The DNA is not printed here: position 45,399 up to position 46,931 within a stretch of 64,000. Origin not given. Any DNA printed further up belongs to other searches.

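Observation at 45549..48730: Tandem PilX-like paralogs with near-identical 5' ends, divergent centres and separately promoted second copy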

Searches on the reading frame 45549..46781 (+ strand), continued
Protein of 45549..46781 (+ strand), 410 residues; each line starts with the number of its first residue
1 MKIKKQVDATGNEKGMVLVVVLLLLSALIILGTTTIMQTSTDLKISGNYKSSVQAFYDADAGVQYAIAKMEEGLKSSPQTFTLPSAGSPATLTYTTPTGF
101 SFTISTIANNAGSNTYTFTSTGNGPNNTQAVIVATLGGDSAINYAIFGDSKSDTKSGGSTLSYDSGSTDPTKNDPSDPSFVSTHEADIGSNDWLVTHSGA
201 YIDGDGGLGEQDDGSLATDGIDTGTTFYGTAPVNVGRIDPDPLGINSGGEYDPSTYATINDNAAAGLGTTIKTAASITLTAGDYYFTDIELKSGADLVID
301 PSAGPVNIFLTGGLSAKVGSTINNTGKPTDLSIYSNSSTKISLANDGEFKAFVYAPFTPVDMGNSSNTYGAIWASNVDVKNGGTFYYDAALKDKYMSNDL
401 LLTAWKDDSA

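Call 20: find_encoding_contigs(protein=P0054, flank=7000, max_places=4)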
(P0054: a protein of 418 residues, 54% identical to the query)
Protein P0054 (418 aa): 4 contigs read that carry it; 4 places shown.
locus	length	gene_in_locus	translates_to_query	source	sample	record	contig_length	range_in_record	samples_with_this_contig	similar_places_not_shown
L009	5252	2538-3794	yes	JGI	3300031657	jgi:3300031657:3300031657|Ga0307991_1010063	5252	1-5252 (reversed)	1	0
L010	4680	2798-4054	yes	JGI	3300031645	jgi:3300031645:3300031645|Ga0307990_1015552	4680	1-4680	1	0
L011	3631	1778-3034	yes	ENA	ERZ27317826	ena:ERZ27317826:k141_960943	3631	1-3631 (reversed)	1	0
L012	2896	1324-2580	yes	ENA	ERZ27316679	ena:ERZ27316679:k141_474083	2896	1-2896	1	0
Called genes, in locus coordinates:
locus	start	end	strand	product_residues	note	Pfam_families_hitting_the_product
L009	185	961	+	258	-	PF06750:A24_N_bact, PF01478:Peptidase_A24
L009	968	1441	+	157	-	PF07963:N_methyl, PF12019:GspH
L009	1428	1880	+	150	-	PF07963:N_methyl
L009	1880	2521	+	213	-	PF07963:N_methyl, PF27121:PpdB (weak)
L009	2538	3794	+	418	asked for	PF14341:PilX_N, PF23981:DUF7305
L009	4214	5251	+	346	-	?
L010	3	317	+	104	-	?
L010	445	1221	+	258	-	PF06750:A24_N_bact, PF01478:Peptidase_A24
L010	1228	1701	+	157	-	PF07963:N_methyl, PF12019:GspH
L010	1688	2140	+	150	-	PF07963:N_methyl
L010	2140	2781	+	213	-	PF07963:N_methyl, PF27121:PpdB (weak)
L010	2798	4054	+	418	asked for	PF14341:PilX_N, PF23981:DUF7305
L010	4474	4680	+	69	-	?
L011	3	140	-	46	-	?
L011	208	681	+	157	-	PF07963:N_methyl, PF12019:GspH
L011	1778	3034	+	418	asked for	PF14341:PilX_N, PF23981:DUF7305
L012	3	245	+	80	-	?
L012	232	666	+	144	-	PF07963:N_methyl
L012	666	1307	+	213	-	PF07963:N_methyl, PF27121:PpdB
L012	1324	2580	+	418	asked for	PF14341:PilX_N, PF23981:DUF7305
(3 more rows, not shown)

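Call 21: find_encoding_contigs(protein=P0034, flank=7000, max_places=4)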
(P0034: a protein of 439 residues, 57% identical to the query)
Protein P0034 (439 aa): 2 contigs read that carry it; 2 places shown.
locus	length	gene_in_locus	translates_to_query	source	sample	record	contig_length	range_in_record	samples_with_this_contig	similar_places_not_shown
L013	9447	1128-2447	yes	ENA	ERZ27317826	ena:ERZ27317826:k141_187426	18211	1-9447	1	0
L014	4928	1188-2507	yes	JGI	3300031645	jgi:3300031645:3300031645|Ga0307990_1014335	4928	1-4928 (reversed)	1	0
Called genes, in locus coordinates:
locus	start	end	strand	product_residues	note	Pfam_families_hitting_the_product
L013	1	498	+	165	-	?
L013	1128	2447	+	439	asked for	PF14341:PilX_N, PF23981:DUF7305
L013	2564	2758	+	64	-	-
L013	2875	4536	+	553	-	PF03485:Arg_tRNA_synt_N, PF00750:tRNA-synt_1d, PF01406:tRNA-synt_1e (faint), PF09334:tRNA-synt_1g (faint), PF05746:DALR_1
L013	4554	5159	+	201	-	PF05036:SPOR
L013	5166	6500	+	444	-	PF02881:SRP54_N, PF13401:AAA_22 (weak), PF00448:SRP54, PF01656:CbiA (weak), PF02978:SRP_SPB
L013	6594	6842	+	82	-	PF00886:Ribosomal_S16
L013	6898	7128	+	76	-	PF13083:KH_KhpA-B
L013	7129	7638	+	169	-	PF01782:RimM, PF05239:PRC, PF24986:PRC_RimM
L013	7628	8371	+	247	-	PF01746:tRNA_m1G_MT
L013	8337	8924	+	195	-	PF09936:Methyltrn_RNA_4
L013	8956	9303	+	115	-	PF01245:Ribosomal_L19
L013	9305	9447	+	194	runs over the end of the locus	PF01351:RNase_HII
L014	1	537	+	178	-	?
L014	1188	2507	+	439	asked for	PF14341:PilX_N, PF23981:DUF7305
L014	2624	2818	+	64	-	-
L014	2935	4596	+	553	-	PF03485:Arg_tRNA_synt_N, PF00750:tRNA-synt_1d, PF01406:tRNA-synt_1e (faint), PF09334:tRNA-synt_1g (faint), PF05746:DALR_1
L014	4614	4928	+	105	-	?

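Call 30: find_related_loci(query=A1, collection=genome_contigs, flank=10000)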
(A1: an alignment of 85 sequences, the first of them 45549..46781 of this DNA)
Query A1 (410 aa) in genome_contigs; peptide patterns used: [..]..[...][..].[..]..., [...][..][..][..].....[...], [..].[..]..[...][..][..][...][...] (x = any residue, [..] = any of these).
307 stretches matched a pattern; 168 encode a relative of the query (tblastn E <= 1e-3); the best 80 are kept; 79 distinct loci.
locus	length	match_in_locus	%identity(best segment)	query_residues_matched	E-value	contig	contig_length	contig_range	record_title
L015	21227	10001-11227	72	1-408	0e+0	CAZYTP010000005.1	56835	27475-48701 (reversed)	MAG TPA_asm: uncultured Syntrophales bacterium isolate SRP178699_co2_308 genome assembly, contig: NODE_147_length_56835_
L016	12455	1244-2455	69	1-409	0e+0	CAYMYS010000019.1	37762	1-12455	MAG TPA_asm: uncultured Syntrophaceae bacterium isolate binchicken_co181_524 genome assembly, contig: NODE_1345_length_3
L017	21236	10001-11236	57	11-408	4e-138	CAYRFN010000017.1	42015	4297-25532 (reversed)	MAG TPA_asm: uncultured Desulfobacteraceae bacterium isolate SRP323688_co1_105 genome assembly, contig: NODE_1706_length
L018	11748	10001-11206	57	12-407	1e-130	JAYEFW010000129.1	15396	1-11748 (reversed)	MAG: Thermodesulfobacteriota bacterium isolate MAG262 MAG262_129, whole genome shotgun sequence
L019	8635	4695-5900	56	12-407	2e-126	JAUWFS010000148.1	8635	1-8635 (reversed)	MAG: Deltaproteobacteria bacterium isolate CSMAG_2222 CSMAG_2222_k141_1170359_length_8635_cov_10.8717, whole genome shot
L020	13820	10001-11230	53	12-407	1e-125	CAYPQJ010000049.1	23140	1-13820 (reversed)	MAG TPA_asm: uncultured Desulfobacteraceae bacterium isolate binchicken_co51_216 genome assembly, contig: NODE_531_lengt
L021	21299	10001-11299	51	1-407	4e-125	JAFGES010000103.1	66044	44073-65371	MAG: Desulfobacterales bacterium isolate Zod_Metabat.1250 k87_11109315, whole genome shotgun sequence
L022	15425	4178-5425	51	1-407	4e-125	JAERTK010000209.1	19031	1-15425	MAG: Desulfobacteraceae bacterium isolate BH30 c_000000005521, whole genome shotgun sequence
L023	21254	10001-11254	50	3-407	4e-113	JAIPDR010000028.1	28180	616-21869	MAG: Desulfohalobiaceae bacterium isolate Tobar15.5-16.5m-G12 Tobar15-5-16-5m-C997, whole genome shotgun sequence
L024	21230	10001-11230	45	1-407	9e-99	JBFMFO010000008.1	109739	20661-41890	MAG: Thermodesulfobacteriota bacterium isolate MAG273 MAG273_8, whole genome shotgun sequence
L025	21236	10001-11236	44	1-407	2e-97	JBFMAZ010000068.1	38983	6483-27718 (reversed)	MAG: Thermodesulfobacteriota bacterium isolate MAG151 MAG151_68, whole genome shotgun sequence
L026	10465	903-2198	48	1-409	4e-97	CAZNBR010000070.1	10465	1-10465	MAG TPA_asm: uncultured Syntrophaceae bacterium isolate SRP178699_co1_451 genome assembly, contig: NODE_8745_length_1046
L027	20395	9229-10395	44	12-407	2e-96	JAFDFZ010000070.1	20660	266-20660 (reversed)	MAG: Deltaproteobacteria bacterium isolate Meg22_1012_Bin_121 Meg22_1012_Bin_121_scaffold_6745, whole genome shotgun seq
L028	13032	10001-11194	45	12-407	9e-96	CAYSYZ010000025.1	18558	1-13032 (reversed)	MAG TPA_asm: uncultured Desulfovibrionales bacterium isolate binchicken_co327_82 genome assembly, contig: NODE_759_lengt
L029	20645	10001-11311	41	1-406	2e-95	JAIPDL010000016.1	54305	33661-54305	MAG: Desulfotignum sp. isolate Tobar13.5m-G22 Tobar13-5m-C668, whole genome shotgun sequence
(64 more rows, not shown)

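Call 35: predict_structure(alignment_id=A1)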
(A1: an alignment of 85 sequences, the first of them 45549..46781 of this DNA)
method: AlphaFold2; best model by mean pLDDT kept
length: 410 residues; sequences in the alignment: 85
mean_pLDDT: 90.7   pTM: 0.80
mean pLDDT of the five models: 90.7, 90.4, 89.4, 89.3, 89.3
residues with pLDDT >= 90: 311; 70-90: 70; 50-70: 18; < 50: 11
segments of 3 or more residues with pLDDT < 50: 1-11
pLDDT, mean of each block of 10 residues (from residue 1): 42 67 82 63 72 93 96 88 90 94 95 88 91 93 97 96 95 93 97 98 98 96 97 95 87 93 96 97 98 96 97 96 95 97 91 98 94 98 95 89 85
secondary structure, 60 per line:
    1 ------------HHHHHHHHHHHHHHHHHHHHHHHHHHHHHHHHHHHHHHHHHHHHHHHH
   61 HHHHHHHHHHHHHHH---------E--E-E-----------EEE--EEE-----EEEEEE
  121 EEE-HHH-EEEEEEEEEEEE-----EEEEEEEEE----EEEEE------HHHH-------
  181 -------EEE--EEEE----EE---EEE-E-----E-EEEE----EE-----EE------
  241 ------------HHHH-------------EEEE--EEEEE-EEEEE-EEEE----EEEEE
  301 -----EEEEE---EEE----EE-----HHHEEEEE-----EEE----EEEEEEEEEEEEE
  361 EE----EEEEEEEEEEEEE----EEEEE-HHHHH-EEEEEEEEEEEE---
elements in order: H13-75 E102-104 E107-109 E115-123 E129-140 E146-154 E159-163 H170-173 E188-190 E193-196 E206-208 E218-221 H253-256 E270-273 E276-280 E282-286 E288-291 E296-300 E306-310 E314-316 E331-335 E341-343 E348-362 E367-379 E384-388 H390-394 E396-407

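Call 39: fold_search(model_id=the predicted structure, library=pdb)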
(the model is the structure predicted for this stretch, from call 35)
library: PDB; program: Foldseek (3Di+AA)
matches with E <= 10: 80; with E <= 0.001: 4
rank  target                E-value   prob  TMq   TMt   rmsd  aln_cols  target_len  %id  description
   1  6qvi_C                9.4e-07  1.00  0.28  0.24  14.3       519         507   14  Crystal structure of competence-associated pilin ComZ from Thermus thermophilus (released 2019-05-29)
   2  6a8k                  3.8e-04  1.00  0.34  0.54   6.5       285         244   10  Crystal structure of Ice-binding Protein from a Sea-Ice Microalga (released 2018-11-07)
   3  6bg8_A                7.3e-04  1.00  0.28  0.45   9.5       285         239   13  Shewanella frigidimarina ice-binding protein_1 DUF3494 Domain (released 2018-03-07)
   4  6eio                  8.9e-04  1.00  0.33  0.56   5.7       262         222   16  Crystal structure of an ice binding protein from an Antarctic Biological Consortium (released 2018-03-28)
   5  9lhr_B                1.1e-03  1.00  0.31  0.51   8.0       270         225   13  Crystal structure of Ice binding protein from Candidatus Cryosericum odellii SMC5 (released 2025-09-03)
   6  4nu2                  1.2e-03  1.00  0.29  0.49   8.6       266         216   15  Crystal structure of an ice-binding protein (FfIBP) from the Antarctic bacterium, Flavobacterium frigoris PS1 (released 2014-04-16)
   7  7dc5_A                1.3e-03  1.00  0.29  0.49  10.1       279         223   14  Crystal structure of fungal antifreeze protein with intermediate activity (released 2021-10-27)
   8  3uyu_A                1.5e-03  1.00  0.27  0.44   9.8       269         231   14  Structural basis for the antifreeze activity of an ice-binding protein (LeIBP) from Arctic yeast (released 2012-02-15)
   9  9lhr_A                1.7e-03  1.00  0.28  0.47   8.1       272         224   13  Crystal structure of Ice binding protein from Candidatus Cryosericum odellii SMC5 (released 2025-09-03)
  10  5b5h                  2.0e-03  1.00  0.31  0.53   9.5       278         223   12  Hydrophobic ice-binding site confer hyperactivity on antifreeze protein from a snow mold fungus (released 2016-09-28)
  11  3uyv_A                2.7e-03  1.00  0.30  0.49   7.8       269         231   13  Crystal structure of a glycosylated ice-binding protein (LeIBP) from Arctic yeast (released 2012-02-29)
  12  3uyu_B                3.0e-03  1.00  0.30  0.49   7.8       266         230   12  Structural basis for the antifreeze activity of an ice-binding protein (LeIBP) from Arctic yeast (released 2012-02-15)
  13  7ehk                  3.4e-03  1.00  0.35  0.60   5.5       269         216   13  Crystal structure of C107S mutant of FfIBP (released 2022-03-02)
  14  4nu3_A                3.6e-03  0.99  0.25  0.41   8.9       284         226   12  Crystal structure of mFfIBP, a capping head region swapped mutant of ice-binding protein (released 2014-04-16)
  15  9lhs                  4.2e-03  1.00  0.27  0.46   9.7       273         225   14  Crystal structure of an ice-binding protein from Candidatus Cryosericum odellii (released 2025-09-03)
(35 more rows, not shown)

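Call 59: search_protein_representatives(alignment_id=A1)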
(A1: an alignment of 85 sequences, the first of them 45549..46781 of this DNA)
Query: 85 sequences, 420 profile positions. Proteins with E-value up to 0.001 (for the whole library): 17260; up to 1e-10: 3728; up to 1e-30: 310. The best 150 are listed.
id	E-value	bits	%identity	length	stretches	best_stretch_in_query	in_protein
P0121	2.4e-171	586.6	-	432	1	6-417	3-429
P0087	8.6e-157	538.6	-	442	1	1-417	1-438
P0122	8.8e-153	525.4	-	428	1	9-418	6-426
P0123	1.4e-152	524.8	-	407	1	4-419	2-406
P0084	9.7e-148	508.8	-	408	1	7-419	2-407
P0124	1.5e-146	504.9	-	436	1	9-418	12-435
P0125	1.9e-144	498.0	-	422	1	1-419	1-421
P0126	1.2e-142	492.1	-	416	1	9-417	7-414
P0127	5.5e-140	483.3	-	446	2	7-338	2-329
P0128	2.1e-135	468.1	-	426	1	7-418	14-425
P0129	1.6e-131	455.4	-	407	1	6-418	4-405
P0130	8.0e-131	453.1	-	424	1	7-418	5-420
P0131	3.2e-129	447.8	-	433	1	8-419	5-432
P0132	4.4e-128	444.0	-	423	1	7-419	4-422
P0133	4.8e-128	443.9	-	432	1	10-417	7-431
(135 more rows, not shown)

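Call 60: search_protein_families(library=pfam, proteins=[L016:2479-4146:-, L016:4143-4691:-, L016:593-1207:+, L016:1244-2461:+], max_evalue=0.001)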
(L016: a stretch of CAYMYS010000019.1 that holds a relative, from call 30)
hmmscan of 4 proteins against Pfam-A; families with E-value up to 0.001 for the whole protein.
L016:2479-4146:- (555 aa): 3 families
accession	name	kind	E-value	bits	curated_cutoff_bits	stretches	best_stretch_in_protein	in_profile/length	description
PF00263.26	Secretin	-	5.6e-49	166.4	27.5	1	398-554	1-168/169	Bacterial type II and III secretion system protein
PF07660.19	STN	-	9e-09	35.4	28.4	1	236-284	1-51/52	Secretin and TonB N terminus short domain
PF21305.2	type_II_gspD_N0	-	0.00015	22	27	1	217-269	2-57/71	GspD-like, N0 domain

L016:4143-4691:- (182 aa): 1 family
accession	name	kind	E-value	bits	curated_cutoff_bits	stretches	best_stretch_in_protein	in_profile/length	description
PF04351.19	PilP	-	2e-11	44.5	25.6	1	40-173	27-146/146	Pilus assembly protein, PilP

L016:593-1207:+ (204 aa): 1 family
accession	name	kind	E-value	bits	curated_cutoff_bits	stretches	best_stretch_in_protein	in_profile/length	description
PF07963.17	N_methyl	-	1.1e-09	37.9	21.2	1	13-38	2-27/27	Prokaryotic N-terminal methylation motif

L016:1244-2461:+ (405 aa): 2 families
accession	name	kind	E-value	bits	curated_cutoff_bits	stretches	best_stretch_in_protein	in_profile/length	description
PF23981.1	DUF7305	-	1.3e-25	90.8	27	2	301-388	95-184/185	Domain of unknown function (DUF7305)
PF14341.11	PilX_N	-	2e-09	37.7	25.5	1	14-63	1-50/51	PilX N-terminal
